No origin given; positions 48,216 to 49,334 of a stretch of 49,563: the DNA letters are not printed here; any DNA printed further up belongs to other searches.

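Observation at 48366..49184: A receiver + KaiA-like protein sits in the kaiA slot upstream of kaiBC in a non-cyanobacterial-looking genome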

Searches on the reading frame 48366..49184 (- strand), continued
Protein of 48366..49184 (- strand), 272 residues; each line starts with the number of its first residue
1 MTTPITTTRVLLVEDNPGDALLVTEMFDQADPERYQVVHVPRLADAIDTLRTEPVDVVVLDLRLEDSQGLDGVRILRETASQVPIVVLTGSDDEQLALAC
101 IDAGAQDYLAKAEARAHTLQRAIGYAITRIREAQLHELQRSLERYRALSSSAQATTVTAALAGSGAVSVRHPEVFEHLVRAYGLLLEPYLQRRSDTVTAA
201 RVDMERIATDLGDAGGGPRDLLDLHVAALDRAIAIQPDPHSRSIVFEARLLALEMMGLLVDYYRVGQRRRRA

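Call 48: search_protein_families(library=pfam, alignment_id=A2, max_evalue=10)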
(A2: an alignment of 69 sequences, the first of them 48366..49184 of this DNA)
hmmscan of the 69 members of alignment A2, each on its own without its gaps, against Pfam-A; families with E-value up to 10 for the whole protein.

A. member 1, window:48366-49184:- (272 aa): 5 families
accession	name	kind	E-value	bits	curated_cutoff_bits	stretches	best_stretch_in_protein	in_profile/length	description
PF00072.30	Response_reg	-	1.1e-20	74.3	30.2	1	10-119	1-107/111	Response regulator receiver domain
PF17230.7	DUF5304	-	0.023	15.5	26.8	1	134-190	45-103/143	Family of unknown function (DUF5304)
PF15059.11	Speriolin_C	-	0.076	13.4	27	1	129-187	35-93/148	Speriolin C-terminus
PF20274.4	cREC_REC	-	0.11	13.6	27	1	35-80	13-60/88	Cyclic-phosphate processing Receiver domain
PF03709.21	OKR_DC_1_N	-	0.13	13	29.3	1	32-101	15-83/111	Orn/Lys/Arg decarboxylase, N-terminal domain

B. families by the number of members that match (of 69 scanned): 49 families (the first 25 are shown)
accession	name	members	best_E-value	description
PF00072.30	Response_reg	69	1.5e-23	Response regulator receiver domain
PF03709.21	OKR_DC_1_N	11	0.0028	Orn/Lys/Arg decarboxylase, N-terminal domain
PF16968.11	TadZ_N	9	0.016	Pilus assembly protein TadZ N-terminal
PF07729.17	FCD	6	0.01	FCD domain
PF17230.7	DUF5304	4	0.019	Family of unknown function (DUF5304)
PF20274.4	cREC_REC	4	0.02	Cyclic-phosphate processing Receiver domain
PF20161.5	VpsR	4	0.044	VpsR domain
PF12537.13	GPHR_N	4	0.15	The Golgi pH Regulator (GPHR) Family N-terminal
PF23198.2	PDE8A_N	3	0.026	PDE8A-like, N-terminal domain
PF08735.15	DUF1786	3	0.062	Putative pyruvate format-lyase activating enzyme (DUF1786)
PF12054.13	DUF3535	2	0.24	Domain of unknown function (DUF3535)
PF24414.1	DUF7547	1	0.003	Family of unknown function (DUF7547)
PF19760.4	DUF6247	1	0.0033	Family of unknown function (DUF6247)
PF02310.24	B12-binding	1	0.0053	B12 binding domain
PF00702.32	Hydrolase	1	0.0068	haloacid dehalogenase-like hydrolase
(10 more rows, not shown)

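Call 59: list_cluster_members(proteins=[P0006, P0010, P0019, P0023, P0038, P0042, P0045, P0055, P0088, P0110])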
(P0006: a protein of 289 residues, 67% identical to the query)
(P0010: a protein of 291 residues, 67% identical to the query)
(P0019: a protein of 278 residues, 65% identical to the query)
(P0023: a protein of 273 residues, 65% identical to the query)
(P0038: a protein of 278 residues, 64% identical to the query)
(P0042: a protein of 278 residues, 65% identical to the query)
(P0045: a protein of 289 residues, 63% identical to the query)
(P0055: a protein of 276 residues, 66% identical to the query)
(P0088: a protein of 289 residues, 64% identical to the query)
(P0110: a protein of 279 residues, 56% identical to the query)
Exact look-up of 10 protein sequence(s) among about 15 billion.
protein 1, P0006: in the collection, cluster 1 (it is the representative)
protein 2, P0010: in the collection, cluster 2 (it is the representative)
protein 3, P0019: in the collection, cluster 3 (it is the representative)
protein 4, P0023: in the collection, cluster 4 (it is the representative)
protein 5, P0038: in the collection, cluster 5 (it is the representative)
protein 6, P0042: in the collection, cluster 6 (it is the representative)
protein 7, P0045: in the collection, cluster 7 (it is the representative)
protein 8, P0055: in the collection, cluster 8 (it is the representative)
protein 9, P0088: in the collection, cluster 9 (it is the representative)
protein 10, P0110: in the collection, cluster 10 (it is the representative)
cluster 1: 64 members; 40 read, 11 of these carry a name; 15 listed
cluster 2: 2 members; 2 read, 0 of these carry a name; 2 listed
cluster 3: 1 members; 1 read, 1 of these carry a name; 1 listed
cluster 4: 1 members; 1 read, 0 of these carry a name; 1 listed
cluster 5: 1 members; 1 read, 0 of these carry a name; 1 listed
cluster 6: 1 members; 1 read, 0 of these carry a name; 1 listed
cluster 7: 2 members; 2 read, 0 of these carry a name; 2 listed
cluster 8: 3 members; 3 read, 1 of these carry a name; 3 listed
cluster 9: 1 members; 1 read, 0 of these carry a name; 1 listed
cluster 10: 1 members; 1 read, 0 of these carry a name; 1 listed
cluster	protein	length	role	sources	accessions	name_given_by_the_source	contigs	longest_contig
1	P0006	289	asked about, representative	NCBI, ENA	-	-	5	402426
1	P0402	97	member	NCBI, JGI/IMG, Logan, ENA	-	circadian clock protein KaiB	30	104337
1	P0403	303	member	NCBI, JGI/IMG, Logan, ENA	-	DNA-binding response OmpR family regulator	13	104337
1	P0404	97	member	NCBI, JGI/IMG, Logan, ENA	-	circadian clock protein KaiB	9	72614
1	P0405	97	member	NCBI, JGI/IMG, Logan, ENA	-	circadian clock protein KaiB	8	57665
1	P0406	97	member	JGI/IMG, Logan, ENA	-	circadian clock protein KaiB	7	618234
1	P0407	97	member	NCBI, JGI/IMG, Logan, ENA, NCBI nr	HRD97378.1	MAG TPA: circadian clock protein KaiB [Rubrivivax sp.] | circadian clock protein KaiB [Rubrivivax sp.]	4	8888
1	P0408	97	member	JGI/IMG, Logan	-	circadian clock protein KaiB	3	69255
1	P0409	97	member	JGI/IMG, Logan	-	circadian clock protein KaiB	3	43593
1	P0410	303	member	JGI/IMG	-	DNA-binding response OmpR family regulator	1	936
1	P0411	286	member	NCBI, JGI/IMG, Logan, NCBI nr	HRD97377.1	MAG TPA: response regulator [Rubrivivax sp.] | response regulator [Rubrivivax sp.]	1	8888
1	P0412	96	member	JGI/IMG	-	circadian clock protein KaiB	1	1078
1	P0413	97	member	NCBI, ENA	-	-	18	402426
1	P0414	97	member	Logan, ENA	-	-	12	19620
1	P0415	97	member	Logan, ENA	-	-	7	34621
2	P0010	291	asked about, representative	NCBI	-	-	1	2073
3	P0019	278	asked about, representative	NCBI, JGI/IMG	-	CheY-like chemotaxis protein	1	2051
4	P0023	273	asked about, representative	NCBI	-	-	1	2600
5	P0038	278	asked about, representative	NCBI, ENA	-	-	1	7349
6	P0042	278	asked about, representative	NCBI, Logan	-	-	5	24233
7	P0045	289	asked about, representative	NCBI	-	-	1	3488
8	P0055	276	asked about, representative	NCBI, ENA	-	-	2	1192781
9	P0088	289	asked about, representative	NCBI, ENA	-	-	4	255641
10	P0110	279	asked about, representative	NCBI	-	-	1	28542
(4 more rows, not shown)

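Call 71: find_encoding_contigs(protein=P0001, flank=4000, max_places=3)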
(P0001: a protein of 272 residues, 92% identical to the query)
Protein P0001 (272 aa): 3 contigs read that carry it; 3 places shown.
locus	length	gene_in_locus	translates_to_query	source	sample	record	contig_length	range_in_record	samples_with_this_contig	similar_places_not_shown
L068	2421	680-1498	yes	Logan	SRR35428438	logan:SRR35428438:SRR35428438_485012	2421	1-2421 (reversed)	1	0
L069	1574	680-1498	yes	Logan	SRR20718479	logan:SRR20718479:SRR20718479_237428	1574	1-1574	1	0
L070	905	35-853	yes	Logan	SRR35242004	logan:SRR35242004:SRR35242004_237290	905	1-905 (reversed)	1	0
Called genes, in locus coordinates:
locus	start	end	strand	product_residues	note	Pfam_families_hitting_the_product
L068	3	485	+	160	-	?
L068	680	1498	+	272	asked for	PF00072:Response_reg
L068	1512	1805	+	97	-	PF07689:KaiB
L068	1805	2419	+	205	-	?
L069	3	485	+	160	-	?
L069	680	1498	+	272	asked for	PF00072:Response_reg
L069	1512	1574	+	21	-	?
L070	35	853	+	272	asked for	PF00072:Response_reg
